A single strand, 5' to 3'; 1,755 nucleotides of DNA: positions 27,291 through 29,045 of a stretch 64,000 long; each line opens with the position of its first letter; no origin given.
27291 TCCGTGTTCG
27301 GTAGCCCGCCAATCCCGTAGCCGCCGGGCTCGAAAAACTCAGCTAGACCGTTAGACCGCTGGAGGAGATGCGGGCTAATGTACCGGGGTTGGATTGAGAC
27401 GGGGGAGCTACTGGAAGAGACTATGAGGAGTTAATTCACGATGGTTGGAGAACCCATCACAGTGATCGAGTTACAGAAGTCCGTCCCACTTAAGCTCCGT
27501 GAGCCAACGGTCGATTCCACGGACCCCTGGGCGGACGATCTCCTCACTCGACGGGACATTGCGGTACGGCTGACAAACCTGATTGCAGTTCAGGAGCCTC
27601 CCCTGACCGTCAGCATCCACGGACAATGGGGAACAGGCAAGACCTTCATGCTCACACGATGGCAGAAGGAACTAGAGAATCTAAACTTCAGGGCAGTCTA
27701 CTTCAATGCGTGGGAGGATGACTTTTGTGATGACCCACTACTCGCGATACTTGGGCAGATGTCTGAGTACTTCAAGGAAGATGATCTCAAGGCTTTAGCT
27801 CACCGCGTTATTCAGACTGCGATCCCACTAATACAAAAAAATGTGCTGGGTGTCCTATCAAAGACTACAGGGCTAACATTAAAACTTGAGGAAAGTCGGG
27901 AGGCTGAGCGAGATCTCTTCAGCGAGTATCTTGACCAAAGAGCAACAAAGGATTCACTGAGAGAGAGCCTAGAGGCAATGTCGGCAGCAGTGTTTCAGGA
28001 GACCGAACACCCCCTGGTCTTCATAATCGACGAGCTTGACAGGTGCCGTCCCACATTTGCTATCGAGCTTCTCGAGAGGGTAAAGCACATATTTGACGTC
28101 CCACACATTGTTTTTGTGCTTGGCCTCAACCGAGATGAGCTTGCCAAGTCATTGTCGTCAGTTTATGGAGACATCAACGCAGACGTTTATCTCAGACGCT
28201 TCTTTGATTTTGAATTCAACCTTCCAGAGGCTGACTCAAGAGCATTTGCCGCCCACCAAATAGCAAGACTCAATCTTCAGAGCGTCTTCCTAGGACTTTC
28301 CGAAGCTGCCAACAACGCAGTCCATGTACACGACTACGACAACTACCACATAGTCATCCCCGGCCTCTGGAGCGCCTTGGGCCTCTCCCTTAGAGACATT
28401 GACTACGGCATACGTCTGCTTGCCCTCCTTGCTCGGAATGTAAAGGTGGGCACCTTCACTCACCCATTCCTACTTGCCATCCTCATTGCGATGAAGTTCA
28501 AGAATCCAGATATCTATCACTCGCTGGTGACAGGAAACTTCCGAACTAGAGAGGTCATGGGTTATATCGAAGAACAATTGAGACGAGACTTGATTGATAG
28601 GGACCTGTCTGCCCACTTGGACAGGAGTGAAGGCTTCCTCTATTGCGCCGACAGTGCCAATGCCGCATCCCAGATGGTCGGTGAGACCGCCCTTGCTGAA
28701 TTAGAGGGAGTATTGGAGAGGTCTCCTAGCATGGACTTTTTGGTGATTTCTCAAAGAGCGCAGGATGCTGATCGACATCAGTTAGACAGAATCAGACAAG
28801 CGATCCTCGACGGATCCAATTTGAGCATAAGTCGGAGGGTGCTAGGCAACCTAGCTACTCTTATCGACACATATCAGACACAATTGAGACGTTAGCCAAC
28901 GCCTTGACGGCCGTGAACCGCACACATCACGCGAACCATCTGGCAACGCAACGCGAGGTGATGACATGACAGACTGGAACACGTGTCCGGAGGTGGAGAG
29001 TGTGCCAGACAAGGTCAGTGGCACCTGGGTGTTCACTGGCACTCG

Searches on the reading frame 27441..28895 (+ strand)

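Call 59: search_protein_families(library=pfam, proteins=[window:27441-28895:+], max_evalue=0.00001)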
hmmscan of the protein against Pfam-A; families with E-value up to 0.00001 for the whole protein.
window:27441-28895:+ (484 aa): 3 families
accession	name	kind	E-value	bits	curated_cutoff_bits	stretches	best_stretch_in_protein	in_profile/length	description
PF07693.20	KAP_NTPase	-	1.9e-35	123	20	1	38-270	2-234/293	KAP family P-loop domain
PF13191.12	AAA_16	-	4.2e-09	37.5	32.6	1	43-206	11-148/167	AAA ATPase domain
PF13401.12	AAA_22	-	1.2e-06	29.3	27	0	57-220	8-113/130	AAA domain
